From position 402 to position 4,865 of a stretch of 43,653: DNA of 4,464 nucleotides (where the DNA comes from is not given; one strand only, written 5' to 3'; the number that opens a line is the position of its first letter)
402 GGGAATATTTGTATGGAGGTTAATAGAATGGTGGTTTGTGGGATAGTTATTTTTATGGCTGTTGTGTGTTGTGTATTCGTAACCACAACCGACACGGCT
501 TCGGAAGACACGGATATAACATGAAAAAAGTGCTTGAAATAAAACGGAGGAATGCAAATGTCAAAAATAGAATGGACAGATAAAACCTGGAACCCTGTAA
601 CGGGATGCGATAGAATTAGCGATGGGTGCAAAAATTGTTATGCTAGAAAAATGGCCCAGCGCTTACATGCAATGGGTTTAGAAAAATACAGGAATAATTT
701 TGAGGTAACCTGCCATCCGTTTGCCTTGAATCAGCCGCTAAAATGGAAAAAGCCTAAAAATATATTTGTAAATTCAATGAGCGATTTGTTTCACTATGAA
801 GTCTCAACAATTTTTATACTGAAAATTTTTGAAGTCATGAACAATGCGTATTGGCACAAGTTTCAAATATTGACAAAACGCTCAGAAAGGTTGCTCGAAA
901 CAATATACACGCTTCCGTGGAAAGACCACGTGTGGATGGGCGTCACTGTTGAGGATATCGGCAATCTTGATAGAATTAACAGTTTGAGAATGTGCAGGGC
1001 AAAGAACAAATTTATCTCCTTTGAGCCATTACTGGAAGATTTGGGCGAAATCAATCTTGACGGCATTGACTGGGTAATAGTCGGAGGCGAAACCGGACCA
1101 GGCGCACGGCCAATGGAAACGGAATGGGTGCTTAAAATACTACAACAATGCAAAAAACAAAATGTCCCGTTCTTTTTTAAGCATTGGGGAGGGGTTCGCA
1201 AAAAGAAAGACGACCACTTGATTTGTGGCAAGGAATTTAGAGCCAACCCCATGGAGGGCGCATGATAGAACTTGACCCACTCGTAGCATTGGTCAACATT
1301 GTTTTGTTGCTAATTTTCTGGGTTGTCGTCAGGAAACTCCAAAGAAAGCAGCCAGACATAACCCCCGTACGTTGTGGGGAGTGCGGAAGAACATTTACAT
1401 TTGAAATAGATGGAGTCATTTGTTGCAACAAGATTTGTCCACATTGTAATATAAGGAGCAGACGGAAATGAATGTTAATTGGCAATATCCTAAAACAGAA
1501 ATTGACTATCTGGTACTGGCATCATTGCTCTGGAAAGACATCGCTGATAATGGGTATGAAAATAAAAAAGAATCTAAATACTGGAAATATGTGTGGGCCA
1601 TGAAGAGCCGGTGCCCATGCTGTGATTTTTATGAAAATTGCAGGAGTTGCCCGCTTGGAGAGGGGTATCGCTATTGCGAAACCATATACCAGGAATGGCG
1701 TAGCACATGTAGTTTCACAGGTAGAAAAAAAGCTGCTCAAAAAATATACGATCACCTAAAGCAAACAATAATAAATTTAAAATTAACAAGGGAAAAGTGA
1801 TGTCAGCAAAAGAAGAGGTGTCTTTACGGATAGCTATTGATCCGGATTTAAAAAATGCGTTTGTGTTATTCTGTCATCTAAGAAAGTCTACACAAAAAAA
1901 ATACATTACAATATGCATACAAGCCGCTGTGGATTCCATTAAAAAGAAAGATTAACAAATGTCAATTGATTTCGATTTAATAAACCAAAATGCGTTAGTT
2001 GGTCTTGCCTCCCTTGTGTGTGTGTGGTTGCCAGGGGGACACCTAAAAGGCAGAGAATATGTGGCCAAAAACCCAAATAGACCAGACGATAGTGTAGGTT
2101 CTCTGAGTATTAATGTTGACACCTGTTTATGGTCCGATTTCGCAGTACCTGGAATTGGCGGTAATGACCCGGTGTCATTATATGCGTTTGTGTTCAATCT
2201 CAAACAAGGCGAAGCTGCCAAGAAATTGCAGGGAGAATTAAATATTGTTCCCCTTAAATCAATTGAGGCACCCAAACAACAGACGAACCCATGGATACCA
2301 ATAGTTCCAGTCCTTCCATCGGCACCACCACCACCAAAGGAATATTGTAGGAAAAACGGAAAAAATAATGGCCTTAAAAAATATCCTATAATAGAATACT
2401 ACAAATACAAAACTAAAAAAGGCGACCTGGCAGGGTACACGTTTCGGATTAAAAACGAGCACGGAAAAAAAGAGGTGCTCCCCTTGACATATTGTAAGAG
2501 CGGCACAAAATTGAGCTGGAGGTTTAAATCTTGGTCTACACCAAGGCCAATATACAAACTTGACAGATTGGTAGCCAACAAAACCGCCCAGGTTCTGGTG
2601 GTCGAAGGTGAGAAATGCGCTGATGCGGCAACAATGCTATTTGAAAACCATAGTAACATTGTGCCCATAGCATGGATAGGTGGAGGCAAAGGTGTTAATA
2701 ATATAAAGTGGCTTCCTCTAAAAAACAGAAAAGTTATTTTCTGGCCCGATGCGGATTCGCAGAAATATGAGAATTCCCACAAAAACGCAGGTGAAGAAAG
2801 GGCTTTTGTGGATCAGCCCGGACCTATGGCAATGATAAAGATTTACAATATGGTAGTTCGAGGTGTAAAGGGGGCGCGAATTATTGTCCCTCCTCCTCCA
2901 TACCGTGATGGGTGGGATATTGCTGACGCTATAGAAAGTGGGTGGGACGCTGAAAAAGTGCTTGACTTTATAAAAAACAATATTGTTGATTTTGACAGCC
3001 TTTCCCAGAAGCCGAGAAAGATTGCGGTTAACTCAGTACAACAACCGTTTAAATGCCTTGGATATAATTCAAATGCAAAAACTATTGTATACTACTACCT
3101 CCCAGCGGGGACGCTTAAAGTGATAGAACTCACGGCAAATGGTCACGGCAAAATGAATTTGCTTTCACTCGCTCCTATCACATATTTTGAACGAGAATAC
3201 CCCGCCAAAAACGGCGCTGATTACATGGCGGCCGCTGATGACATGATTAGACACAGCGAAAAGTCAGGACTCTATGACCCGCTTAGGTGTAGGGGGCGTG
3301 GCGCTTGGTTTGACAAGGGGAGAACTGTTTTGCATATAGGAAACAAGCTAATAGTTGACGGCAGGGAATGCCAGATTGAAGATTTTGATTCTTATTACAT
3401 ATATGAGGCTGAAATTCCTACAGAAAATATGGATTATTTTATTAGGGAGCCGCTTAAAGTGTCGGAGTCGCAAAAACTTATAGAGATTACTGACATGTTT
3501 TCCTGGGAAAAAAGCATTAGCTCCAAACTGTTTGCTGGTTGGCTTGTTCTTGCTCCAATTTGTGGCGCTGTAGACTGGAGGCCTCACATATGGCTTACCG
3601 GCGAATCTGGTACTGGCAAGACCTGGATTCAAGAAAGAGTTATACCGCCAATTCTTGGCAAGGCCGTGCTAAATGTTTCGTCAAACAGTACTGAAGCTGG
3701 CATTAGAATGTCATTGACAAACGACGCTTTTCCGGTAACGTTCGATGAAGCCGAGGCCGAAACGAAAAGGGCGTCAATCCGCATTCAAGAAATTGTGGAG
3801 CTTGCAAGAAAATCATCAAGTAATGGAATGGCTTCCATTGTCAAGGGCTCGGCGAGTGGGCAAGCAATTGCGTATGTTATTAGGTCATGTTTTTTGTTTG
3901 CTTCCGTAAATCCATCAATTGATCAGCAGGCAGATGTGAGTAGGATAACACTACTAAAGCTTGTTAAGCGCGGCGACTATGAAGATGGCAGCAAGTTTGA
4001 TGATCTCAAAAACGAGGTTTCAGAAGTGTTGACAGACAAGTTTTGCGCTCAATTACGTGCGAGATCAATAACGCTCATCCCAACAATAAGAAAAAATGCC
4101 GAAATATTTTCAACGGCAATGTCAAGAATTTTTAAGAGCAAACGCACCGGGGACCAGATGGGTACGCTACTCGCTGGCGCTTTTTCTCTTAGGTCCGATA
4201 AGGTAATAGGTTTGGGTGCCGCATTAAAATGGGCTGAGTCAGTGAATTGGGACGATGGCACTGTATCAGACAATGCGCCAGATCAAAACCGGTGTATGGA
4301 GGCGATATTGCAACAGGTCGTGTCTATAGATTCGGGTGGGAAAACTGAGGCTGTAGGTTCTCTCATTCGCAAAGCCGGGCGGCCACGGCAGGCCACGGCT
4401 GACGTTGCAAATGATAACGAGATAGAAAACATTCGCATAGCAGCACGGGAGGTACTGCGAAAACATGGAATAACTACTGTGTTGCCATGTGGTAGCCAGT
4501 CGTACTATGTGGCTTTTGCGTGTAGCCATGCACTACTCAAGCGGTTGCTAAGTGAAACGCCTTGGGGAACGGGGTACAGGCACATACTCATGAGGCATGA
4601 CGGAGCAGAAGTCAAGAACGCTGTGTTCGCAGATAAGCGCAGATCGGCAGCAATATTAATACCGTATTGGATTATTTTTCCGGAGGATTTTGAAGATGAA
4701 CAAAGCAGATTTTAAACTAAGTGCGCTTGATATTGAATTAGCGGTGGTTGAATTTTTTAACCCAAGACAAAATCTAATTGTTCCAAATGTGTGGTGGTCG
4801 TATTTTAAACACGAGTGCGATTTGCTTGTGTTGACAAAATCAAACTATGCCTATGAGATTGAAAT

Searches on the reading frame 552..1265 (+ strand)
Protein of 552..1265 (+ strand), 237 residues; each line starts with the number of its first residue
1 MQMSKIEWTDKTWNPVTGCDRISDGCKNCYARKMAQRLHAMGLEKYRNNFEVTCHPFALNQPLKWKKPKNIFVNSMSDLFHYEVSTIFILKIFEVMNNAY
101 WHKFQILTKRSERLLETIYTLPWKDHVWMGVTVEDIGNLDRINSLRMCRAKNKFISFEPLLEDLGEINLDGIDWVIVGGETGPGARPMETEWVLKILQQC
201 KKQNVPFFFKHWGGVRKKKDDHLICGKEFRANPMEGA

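Call 8: search_protein_families(library=pfam, proteins=[window:552-1265:+], max_evalue=0.01)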
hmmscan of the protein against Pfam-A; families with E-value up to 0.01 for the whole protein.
window:552-1265:+ (237 aa): 1 family
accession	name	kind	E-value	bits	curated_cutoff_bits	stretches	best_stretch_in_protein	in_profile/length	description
PF07505.17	DUF5131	-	7.7e-91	304.3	28.9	1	4-219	2-222/243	Protein of unknown function (DUF5131)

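Call 9: search_protein_families(library=phrogs, proteins=[window:552-1265:+], max_evalue=0.01)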
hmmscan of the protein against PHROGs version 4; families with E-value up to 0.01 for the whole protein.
window:552-1265:+ (237 aa): 1 family
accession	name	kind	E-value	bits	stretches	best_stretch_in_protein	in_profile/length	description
phrog_2045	-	unknown function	1.9e-86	291.2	1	1-221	2-240/299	-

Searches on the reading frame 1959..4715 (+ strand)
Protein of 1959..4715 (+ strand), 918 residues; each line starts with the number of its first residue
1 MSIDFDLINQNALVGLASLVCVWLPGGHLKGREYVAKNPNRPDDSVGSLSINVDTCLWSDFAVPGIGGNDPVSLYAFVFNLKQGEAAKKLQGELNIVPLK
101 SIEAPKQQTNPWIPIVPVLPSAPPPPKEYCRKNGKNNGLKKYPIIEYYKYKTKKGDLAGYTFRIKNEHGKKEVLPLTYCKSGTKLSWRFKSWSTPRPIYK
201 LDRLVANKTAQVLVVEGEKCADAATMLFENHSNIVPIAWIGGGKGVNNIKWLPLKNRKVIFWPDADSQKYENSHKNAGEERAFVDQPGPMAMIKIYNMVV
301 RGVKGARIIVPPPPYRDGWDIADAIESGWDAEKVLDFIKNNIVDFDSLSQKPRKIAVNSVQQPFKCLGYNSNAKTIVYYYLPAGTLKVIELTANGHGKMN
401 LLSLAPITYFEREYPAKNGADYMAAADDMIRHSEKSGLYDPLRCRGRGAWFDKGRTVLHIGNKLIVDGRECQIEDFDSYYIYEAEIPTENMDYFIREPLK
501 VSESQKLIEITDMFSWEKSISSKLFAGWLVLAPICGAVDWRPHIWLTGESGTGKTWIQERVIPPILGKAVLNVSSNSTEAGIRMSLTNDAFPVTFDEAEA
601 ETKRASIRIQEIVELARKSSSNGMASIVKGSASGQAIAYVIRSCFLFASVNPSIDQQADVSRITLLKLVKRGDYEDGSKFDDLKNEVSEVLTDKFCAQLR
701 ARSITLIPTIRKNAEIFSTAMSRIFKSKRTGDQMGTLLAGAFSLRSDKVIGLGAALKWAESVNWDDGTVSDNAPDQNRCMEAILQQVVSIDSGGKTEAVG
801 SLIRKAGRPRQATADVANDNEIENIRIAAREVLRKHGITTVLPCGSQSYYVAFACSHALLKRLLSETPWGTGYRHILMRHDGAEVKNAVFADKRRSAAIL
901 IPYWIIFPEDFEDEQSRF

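Call 8: search_protein_families(library=pfam, proteins=[window:1959-4715:+], max_evalue=0.01)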
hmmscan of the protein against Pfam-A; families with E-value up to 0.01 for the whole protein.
window:1959-4715:+ (918 aa): 1 family
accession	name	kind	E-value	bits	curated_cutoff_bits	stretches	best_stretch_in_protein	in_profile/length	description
PF19898.4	DUF6371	-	0.00028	21.2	27.7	1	192-264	81-149/150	Domain of unknown function (DUF6371)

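Call 9: search_protein_families(library=phrogs, proteins=[window:1959-4715:+], max_evalue=0.01)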
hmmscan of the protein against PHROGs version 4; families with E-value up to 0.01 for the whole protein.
window:1959-4715:+ (918 aa): 6 families
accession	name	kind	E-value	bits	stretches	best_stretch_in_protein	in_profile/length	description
phrog_35358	-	DNA, RNA and nucleotide metabolism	5.8e-105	353.2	1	363-902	414-941/968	DNA primase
phrog_21086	-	unknown function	6.9e-41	141.5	1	413-879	115-574/617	-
phrog_4762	-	unknown function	1.4e-22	80.5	1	136-328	19-221/822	-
phrog_239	-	DNA, RNA and nucleotide metabolism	8e-09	36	1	43-343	52-321/801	DNA primase/helicase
phrog_30955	-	unknown function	4.7e-05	24.4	1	832-907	63-136/140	-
phrog_23176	-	unknown function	0.0052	18.2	0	768-830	79-139/155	-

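Call 14: find_related_loci(query=window:1959-4715:+, collection=viral_contigs, flank=10000)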
Query window:1959-4715:+ (918 aa) in viral_contigs; peptide patterns used: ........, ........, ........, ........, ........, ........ (x = any residue, [..] = any of these).
10 stretches matched a pattern, but none encodes a relative of the query by tblastn (E <= 1e-3).

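Call 21: find_homologous_proteins(query=window:1959-4715:+, max_evalue=1e-10)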
Query window:1959-4715:+ (918 aa): 276 proteins with E <= 1e-10 among 8000 candidates; the best 120 are listed.
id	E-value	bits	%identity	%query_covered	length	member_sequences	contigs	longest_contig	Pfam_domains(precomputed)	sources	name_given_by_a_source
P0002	0.0e+0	2129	100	100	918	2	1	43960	-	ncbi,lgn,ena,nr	ncbi:MAG: hypothetical protein KAI70_00515 [Candidatus Omnitrophica bacterium]|nr:hypothetical prote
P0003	0.0e+0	1256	60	99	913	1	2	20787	-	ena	-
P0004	0.0e+0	1214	59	100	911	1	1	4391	-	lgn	-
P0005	0.0e+0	1214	60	99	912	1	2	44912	-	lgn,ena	-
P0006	0.0e+0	1201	58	100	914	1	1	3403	-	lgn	-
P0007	0.0e+0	1175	57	99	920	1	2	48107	-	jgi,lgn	jgi:putative DNA primase/helicase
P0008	0.0e+0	1172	56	99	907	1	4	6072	-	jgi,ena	-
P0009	0.0e+0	1116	54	99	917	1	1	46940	-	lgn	-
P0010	0.0e+0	1074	53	100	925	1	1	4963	-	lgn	-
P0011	0.0e+0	1037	52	100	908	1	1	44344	-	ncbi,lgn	-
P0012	0.0e+0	1017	50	99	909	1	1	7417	-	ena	-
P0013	1.5e-296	1004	50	99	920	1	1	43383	-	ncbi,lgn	-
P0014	5.9e-296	1002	55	88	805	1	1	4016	-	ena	-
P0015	4.5e-292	989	51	98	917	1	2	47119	-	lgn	-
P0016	2.0e-265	901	47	100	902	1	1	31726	PF19898.5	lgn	-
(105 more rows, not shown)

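Call 22: find_encoding_contigs(protein=P0005, flank=10000, max_places=1)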
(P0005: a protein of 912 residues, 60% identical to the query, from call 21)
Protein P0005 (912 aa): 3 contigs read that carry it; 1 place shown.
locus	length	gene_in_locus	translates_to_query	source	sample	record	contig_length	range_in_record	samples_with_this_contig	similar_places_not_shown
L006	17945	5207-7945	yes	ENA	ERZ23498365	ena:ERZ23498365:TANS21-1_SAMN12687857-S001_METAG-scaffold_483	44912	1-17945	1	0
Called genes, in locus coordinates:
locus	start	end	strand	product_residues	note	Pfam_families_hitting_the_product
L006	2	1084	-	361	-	?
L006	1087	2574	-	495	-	PF03237:Terminase_6N (faint), PF17289:Terminase_6C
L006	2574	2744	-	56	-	-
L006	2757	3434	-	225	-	PF13730:HTH_36 (weak)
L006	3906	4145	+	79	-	-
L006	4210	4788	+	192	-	-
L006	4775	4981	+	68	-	-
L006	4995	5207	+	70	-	-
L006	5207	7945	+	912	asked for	-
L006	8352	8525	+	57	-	-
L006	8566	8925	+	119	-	PF04448:DUF551 (weak)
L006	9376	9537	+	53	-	-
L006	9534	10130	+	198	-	-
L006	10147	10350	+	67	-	-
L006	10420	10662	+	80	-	-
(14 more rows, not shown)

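Call 23: find_encoding_contigs(protein=P0007, flank=10000, max_places=1)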
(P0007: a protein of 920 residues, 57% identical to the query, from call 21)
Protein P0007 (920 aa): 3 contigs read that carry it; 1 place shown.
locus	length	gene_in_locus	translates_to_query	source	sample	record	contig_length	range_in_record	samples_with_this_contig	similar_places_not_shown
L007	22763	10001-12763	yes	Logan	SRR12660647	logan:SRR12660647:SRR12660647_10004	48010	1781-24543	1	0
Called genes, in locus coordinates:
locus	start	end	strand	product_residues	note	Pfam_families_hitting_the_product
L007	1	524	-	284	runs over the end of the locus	-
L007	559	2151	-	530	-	PF00574:CLP_protease, PF01972:SDH_protease (weak)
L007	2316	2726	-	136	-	PF05069:Phage_tail_S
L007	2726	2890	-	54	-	-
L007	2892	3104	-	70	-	-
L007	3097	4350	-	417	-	PF06074:Portal_Mu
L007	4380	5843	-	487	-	PF17289:Terminase_6C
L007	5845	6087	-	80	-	-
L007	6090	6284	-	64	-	-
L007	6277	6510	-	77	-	-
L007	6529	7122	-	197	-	PF13730:HTH_36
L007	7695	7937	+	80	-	-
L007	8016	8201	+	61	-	-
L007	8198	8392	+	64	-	-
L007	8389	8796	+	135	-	-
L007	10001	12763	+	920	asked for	-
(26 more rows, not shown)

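Call 24: find_encoding_contigs(protein=P0009, flank=10000, max_places=1)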
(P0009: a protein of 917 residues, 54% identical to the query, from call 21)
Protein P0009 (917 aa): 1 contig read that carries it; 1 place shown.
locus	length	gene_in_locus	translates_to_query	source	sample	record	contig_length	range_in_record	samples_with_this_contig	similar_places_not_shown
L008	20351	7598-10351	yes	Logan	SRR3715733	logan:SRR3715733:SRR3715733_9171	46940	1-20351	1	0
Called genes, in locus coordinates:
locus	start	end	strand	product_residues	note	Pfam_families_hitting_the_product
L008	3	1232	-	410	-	?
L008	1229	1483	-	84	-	-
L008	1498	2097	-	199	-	-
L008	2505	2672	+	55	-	-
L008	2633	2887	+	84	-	-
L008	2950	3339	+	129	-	-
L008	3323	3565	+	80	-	-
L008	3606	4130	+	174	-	-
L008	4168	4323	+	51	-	-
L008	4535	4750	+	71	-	-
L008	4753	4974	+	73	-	-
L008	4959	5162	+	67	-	-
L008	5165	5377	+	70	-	-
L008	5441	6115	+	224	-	-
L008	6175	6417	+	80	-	-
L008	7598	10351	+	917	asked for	-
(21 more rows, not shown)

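Call 26: find_encoding_contigs(protein=P0011, flank=10000, max_places=1)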
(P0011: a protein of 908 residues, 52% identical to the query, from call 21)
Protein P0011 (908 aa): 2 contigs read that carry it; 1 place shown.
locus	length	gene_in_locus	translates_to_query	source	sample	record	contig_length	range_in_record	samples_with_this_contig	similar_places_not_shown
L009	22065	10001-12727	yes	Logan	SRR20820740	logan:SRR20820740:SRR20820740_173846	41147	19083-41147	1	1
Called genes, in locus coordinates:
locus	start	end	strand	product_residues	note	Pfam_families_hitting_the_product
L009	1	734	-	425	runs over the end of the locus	PF06074:Portal_Mu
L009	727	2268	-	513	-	PF03237:Terminase_6N (weak)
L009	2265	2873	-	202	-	PF13730:HTH_36 (faint)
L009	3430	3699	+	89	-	-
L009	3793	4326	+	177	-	-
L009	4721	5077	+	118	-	-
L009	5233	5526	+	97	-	-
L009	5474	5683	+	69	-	-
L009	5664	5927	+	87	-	-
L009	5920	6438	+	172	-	-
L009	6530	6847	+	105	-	-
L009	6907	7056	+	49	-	-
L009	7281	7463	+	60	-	-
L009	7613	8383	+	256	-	PF00145:DNA_methylase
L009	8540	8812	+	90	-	-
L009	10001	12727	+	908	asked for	-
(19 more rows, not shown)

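Call 27: find_encoding_contigs(protein=P0013, flank=10000, max_places=1)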
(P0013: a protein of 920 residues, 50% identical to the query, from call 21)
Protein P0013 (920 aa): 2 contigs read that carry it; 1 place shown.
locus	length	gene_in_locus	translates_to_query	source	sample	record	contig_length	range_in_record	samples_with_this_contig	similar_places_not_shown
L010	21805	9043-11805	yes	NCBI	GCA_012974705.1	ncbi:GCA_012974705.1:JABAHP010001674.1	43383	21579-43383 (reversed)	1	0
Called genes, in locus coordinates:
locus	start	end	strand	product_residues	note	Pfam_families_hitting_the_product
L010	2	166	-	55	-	?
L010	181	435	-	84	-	-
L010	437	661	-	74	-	-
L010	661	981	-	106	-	-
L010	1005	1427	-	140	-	PF01510:Amidase_2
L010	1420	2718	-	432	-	PF06074:Portal_Mu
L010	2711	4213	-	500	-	PF03237:Terminase_6N (weak), PF17289:Terminase_6C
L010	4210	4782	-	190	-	-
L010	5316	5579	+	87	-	-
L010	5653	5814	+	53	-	-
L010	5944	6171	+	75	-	-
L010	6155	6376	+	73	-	-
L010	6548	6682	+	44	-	-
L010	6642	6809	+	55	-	-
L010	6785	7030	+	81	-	-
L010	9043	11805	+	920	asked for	-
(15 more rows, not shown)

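Call 38: search_solved_structures(query=window:1959-4715:+, max_evalue=0.01)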
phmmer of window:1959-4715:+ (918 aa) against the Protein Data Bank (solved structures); distinct sequences matched with E-value up to 0.01: 0.

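Call 83: find_encoding_contigs(protein=P0002, flank=10000, max_places=6)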
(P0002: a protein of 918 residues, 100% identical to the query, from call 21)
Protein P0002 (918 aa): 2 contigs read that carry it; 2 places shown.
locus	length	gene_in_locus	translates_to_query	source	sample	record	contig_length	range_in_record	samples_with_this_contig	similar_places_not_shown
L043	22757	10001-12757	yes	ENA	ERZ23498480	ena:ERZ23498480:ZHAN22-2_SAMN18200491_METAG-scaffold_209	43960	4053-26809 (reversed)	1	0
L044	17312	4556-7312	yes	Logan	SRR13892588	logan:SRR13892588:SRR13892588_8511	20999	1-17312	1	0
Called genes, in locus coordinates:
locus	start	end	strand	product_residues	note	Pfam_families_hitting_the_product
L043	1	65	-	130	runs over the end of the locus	-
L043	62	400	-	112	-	-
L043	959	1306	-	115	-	-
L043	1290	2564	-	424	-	PF06074:Portal_Mu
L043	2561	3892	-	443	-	PF17289:Terminase_6C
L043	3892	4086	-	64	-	-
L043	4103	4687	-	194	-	-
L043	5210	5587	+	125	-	-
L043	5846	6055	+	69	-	-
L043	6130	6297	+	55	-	-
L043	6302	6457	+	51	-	-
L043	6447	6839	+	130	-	-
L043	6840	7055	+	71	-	-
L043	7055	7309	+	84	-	-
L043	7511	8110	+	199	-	-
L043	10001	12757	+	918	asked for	-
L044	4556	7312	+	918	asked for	-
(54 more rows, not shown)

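Call 89: search_dna_similar(query=window:1959-4715:+, collection=phages, mode=protein, max_rows=25, max_evalue=0.001)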
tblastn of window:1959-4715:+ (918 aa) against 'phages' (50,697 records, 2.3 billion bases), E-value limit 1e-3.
Records with a match: 51; places in all: 53; records where one place covers at least 80% of the query: 2.
Best place of each record, by identity: <60% 51.
By first word of the organism name: Ralstonia 9; Wolbachia 7; Bordetella 5; Pseudomonas 5; Bacteriophage 3; Acidithiobacillus 3; Synechococcus 2; Bdellovibrio 2; Burkholderia 2; Verrucomicrobia 2; and 11 more.
By host as written in the record: Ralstonia solanacearum 6; - 4; Bordetella bronchiseptica 3; Pseudomonas putida 2; Bordetella bronchiseptica 4715 2; Bdellovibrio bacteriovorus 2; Burkholderia cenocepacia 2; Acidithiobacillus caldus 2; and 26 more.
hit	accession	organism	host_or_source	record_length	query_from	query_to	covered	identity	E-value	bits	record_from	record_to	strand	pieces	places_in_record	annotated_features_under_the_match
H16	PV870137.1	Bordetella phage vB_BbrM_PBb002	Bordetella bronchiseptica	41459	155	887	80%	35.8%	5e-138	461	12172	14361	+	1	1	CHC2 zinc finger protein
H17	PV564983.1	Bordetella phage PBb001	Bordetella bronchiseptica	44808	155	887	80%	35.8%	5e-138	461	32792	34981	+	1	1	CHC2 zinc finger protein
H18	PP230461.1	Bordetella phage PY223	Bordetella bronchiseptica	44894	155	887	80%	35.1%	3e-142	474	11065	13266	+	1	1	CHC2 zinc finger protein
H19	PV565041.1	Pseudomonas phage Jeremy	Pseudomonas putida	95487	155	909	78%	35.6%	4e-76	427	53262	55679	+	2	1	DNA primase/helicase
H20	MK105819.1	Synechococcus phage S-H1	Synechococcus sp. WH 7803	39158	163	890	79%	34.8%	1e-119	408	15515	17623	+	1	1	hypothetical protein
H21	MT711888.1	Pseudomonas phage Dolphis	Pseudomonas putida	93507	155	909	82%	32.7%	1e-117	402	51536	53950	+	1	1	DNA primase/helicase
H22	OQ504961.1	Pseudomonas phage ZRG1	Stutzerimonas stutzeri NCTC10475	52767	155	917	83%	29.8%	3e-92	327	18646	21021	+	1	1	DUF6371 domain-containing protein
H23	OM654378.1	Pararheinheimera phage vB_PsoM_KLER1-1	Pararheinheimera soli strain KR2-1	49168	363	918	61%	38.3%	6e-100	350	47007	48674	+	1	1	DNA primase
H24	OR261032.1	Aeromonas phage ST4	Aeromonas hydrophila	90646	364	884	57%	35.7%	3e-84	303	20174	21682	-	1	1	DNA primase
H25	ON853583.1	Serratia phage MQ-4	Serratia liquefaciens EOA81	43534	362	889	58%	34.7%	2e-87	312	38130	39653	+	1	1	hypothetical protein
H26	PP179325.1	Pseudomonas phage Touem01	Pseudomonas syringae 7C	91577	364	909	59%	31.1%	9e-74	271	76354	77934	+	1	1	putative DNA primase/helicase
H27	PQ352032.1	Enterobacter phage phiT5282EW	Enterobacter sp.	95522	362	902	59%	31.1%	2e-62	237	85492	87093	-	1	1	hypothetical protein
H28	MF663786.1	Bordetella phage vB_BbrM_PHB04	Bordetella bronchiseptica 4715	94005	364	884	57%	32.3%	6e-75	275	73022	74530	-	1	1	putative DNA primase/helicase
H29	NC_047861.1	Bordetella phage vB_BbrM_PHB04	Bordetella bronchiseptica 4715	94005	364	884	57%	32.3%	6e-75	275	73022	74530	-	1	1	DNA primase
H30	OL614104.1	Morganella phage Mecenats66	Morganella sp.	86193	364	883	57%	31.8%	1e-72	268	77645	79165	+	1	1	DNA primase/helicase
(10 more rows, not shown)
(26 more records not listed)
